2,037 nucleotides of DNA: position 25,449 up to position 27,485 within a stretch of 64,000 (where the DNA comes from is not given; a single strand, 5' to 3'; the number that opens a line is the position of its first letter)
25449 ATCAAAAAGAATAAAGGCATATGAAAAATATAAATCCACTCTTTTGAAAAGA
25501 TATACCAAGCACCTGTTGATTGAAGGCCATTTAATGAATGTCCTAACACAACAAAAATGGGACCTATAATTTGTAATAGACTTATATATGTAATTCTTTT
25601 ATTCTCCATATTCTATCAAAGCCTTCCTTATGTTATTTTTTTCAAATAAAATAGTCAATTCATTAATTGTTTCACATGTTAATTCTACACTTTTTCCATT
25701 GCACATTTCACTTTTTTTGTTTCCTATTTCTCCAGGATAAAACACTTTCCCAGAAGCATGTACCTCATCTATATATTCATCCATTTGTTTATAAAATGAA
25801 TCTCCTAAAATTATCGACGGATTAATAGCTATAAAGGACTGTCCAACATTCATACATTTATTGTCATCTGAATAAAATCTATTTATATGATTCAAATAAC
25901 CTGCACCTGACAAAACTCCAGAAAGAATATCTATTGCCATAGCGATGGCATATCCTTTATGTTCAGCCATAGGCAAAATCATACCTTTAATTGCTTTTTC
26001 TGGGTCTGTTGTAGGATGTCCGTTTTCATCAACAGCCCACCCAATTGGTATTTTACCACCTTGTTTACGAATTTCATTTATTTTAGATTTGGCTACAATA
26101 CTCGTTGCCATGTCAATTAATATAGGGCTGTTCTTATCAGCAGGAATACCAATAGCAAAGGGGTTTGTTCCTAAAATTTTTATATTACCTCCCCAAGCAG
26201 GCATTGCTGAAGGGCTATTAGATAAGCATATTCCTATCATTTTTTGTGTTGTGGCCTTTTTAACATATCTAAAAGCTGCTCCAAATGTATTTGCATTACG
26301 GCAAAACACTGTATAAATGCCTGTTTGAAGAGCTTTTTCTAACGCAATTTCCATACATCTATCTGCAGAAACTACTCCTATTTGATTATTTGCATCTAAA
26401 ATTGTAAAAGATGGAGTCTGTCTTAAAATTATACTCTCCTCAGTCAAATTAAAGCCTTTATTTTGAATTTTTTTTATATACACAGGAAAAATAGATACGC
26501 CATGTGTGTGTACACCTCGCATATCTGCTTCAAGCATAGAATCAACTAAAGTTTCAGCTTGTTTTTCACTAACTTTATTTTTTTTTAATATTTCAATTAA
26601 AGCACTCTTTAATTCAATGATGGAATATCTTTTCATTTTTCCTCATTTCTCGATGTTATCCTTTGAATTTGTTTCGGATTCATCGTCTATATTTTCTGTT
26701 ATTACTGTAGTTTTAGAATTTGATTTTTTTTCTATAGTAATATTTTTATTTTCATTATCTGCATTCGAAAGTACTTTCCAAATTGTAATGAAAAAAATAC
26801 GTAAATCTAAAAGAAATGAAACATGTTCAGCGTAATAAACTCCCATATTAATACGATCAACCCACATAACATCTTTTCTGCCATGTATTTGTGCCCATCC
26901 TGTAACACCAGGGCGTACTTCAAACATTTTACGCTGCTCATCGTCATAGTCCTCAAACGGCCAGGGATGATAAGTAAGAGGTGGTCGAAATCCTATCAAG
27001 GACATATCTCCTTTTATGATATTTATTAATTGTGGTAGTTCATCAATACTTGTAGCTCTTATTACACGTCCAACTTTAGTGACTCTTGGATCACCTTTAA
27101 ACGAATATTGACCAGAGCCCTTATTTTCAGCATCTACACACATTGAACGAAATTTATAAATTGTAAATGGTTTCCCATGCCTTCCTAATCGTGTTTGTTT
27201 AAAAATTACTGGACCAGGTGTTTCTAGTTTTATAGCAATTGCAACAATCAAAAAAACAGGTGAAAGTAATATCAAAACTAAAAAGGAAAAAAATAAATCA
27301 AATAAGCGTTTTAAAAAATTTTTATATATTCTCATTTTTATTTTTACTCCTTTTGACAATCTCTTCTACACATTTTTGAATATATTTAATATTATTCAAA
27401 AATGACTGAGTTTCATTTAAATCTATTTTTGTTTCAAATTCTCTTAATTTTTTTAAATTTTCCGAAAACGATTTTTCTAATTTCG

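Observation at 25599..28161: HpcH/HpaI-type aldolase plus Ldh_2-family 2-oxoacid dehydrogenase embedded in a capsule operon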

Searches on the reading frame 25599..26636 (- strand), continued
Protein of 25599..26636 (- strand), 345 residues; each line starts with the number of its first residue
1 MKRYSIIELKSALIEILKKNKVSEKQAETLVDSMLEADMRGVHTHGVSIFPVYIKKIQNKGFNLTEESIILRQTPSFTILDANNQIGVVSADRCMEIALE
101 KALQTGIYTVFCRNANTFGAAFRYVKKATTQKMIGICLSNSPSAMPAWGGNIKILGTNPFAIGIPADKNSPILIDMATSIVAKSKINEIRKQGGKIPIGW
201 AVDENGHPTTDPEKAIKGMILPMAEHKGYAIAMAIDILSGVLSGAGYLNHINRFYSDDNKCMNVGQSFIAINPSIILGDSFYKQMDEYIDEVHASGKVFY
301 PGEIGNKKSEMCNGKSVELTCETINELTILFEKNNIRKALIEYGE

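Call 82: find_encoding_contigs(protein=P0340, flank=7000, max_places=1)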
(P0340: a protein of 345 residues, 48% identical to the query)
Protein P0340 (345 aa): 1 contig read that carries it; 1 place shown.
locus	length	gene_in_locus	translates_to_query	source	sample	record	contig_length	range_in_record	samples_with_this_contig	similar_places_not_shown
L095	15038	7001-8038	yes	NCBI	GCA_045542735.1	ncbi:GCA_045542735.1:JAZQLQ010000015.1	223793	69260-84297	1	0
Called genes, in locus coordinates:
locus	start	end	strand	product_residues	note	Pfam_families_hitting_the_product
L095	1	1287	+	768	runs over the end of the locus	PF04230:PS_pyruv_trans, PF04422:FrhB_FdhB_N, PF04432:FrhB_FdhB_C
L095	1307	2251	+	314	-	PF03706:LPG_synthase_TM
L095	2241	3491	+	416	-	PF03721:UDPG_MGDP_dh_N, PF00984:UDPG_MGDP_dh, PF03720:UDPG_MGDP_dh_C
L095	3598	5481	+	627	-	PF13727:CoA_binding_3, PF00106:adh_short, PF04321:RmlD_sub_bind, PF01073:3Beta_HSD, PF01370:Epimerase, PF02719:Polysacc_synt_2, PF16363:GDP_Man_Dehyd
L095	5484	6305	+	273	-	PF03328:HpcH_HpaI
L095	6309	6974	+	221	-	PF02397:Bac_transf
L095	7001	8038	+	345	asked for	PF02615:Ldh_2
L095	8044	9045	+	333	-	PF01757:Acyl_transf_3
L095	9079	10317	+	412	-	PF13439:Glyco_transf_4, PF13579:Glyco_trans_4_4, PF00534:Glycos_transf_1, PF13692:Glyco_trans_1_4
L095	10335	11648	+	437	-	PF03721:UDPG_MGDP_dh_N, PF03446:NAD_binding_2, PF00984:UDPG_MGDP_dh, PF03720:UDPG_MGDP_dh_C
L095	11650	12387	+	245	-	-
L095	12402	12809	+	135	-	PF01575:MaoC_dehydratas, PF13452:FAS1_DH_region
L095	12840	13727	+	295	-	PF07959:Fucose_pyrophosphorylase (faint), PF25087:GMPPB_C (weak), PF14602:Hexapep_2 (faint), PF00132:Hexapep, PF25084:LbH_EIF2B, PF25087:GMPPB_C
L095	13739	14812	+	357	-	PF01408:GFO_IDH_MocA, PF03447:NAD_binding_3 (faint), PF22725:GFO_IDH_MocA_C3, PF02894:GFO_IDH_MocA_C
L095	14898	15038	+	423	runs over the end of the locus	-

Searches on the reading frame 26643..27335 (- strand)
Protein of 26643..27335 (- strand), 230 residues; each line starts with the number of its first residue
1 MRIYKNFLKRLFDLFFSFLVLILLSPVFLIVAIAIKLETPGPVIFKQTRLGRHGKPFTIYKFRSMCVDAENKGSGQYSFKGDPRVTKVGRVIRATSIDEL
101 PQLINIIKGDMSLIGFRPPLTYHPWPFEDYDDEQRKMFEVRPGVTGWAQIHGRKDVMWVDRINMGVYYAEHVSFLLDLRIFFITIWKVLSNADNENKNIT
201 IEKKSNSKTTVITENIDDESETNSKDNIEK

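Call 5: search_protein_families(library=pfam, proteins=[window:26643-27335:-], max_evalue=0.01)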
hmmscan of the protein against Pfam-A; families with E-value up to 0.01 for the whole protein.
window:26643-27335:- (230 aa): 1 family
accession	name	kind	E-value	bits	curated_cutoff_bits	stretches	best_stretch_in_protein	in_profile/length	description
PF02397.22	Bac_transf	-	7.8e-67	224.7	27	1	9-189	1-178/179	Bacterial sugar transferase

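Call 6: search_protein_families(library=ncbifam, proteins=[window:26643-27335:-], max_evalue=0.01)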
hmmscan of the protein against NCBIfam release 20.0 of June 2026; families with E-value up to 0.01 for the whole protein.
window:26643-27335:- (230 aa): 10 families
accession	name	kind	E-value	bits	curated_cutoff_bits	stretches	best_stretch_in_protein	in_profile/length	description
TIGR03025.1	EPS_sugtrans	subfamily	4.9e-81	273.2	295.55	1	5-191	254-441/445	exopolysaccharide biosynthesis polyprenyl glycosylphosphotransferase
TIGR03023.1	WcaJ_sugtrans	equivalog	2.8e-72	244.5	410.75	1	4-191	258-449/453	undecaprenyl-phosphate glucose phosphotransferase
TIGR03022.1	WbaP_sugtrans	subfamily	1.1e-58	199.6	403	1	6-190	256-451/456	undecaprenyl-phosphate galactose phosphotransferase WbaP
TIGR03013.1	EpsB_2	subfamily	2.6e-53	181.7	393.35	1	4-189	250-437/443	TIGR03013 family XrtA/PEP-CTERM system glycosyltransferase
NF052601.1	undeca_RfbP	equivalog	1.6e-50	171.7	330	2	76-194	126-241/244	undecaprenyl-phosphate galactose phosphotransferase family protein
NF041877.1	EPS_EpsZ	equivalog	1.2e-48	165.9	800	1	7-190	264-454/459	exopolysaccharide biosynthesis polyisoprenyl-phosphate hexose-1-phosphate transferase EpsZ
NF007518.0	PRK10124.1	equivalog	3.5e-48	164.5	684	1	6-189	271-458/464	undecaprenyl-phosphate glucose phosphotransferase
NF050817.1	PolSacchBiosHfsE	equivalog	1.3e-42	146.1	750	1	5-191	268-462/467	polysaccharide biosynthesis protein HfsE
NF011751.0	PRK15204.1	equivalog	9.3e-37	126.7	907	1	6-190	277-471/476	undecaprenyl-phosphate galactose phosphotransferase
NF045514.1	glycotran_HepC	equivalog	4.7e-25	88.2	140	1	6-118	114-211/220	heterocyst development glycosyltransferase HepC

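Call 67: search_solved_structures(query=window:26643-27335:-, max_evalue=0.001)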
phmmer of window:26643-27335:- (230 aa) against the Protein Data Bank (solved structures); distinct sequences matched with E-value up to 0.001: 7.
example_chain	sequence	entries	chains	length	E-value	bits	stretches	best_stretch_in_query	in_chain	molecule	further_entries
8g1n_A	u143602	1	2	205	2.4e-44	154.4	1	3-204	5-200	N,N'-diacetylbacilliosaminyl-1-phosphate transferase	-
8e37_B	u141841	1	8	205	3.4e-44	153.9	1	3-204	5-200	N,N'-diacetylbacilliosaminyl-1-phosphate transferase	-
9s7s_A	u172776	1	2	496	2.1e-35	125.1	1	7-190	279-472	UDP-Gal::undecaprenolphosphate Gal-1-P transferase WbaP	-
30wc_A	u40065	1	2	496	2.1e-35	125.1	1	7-190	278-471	Undecaprenyl-phosphate galactose phosphotransferase WbaP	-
9s8l_A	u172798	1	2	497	2.1e-35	125.1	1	7-190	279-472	UDP-Gal::undecaprenolphosphate Gal-1-P transferase WbaP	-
30us_A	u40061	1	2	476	2.3e-35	125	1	7-190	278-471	UDP-Gal::undecaprenolphosphate Gal-1-P transferase WbaP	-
8t53_A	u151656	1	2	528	5.7e-34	120.4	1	6-189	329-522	Undecaprenyl-phosphate galactose phosphotransferase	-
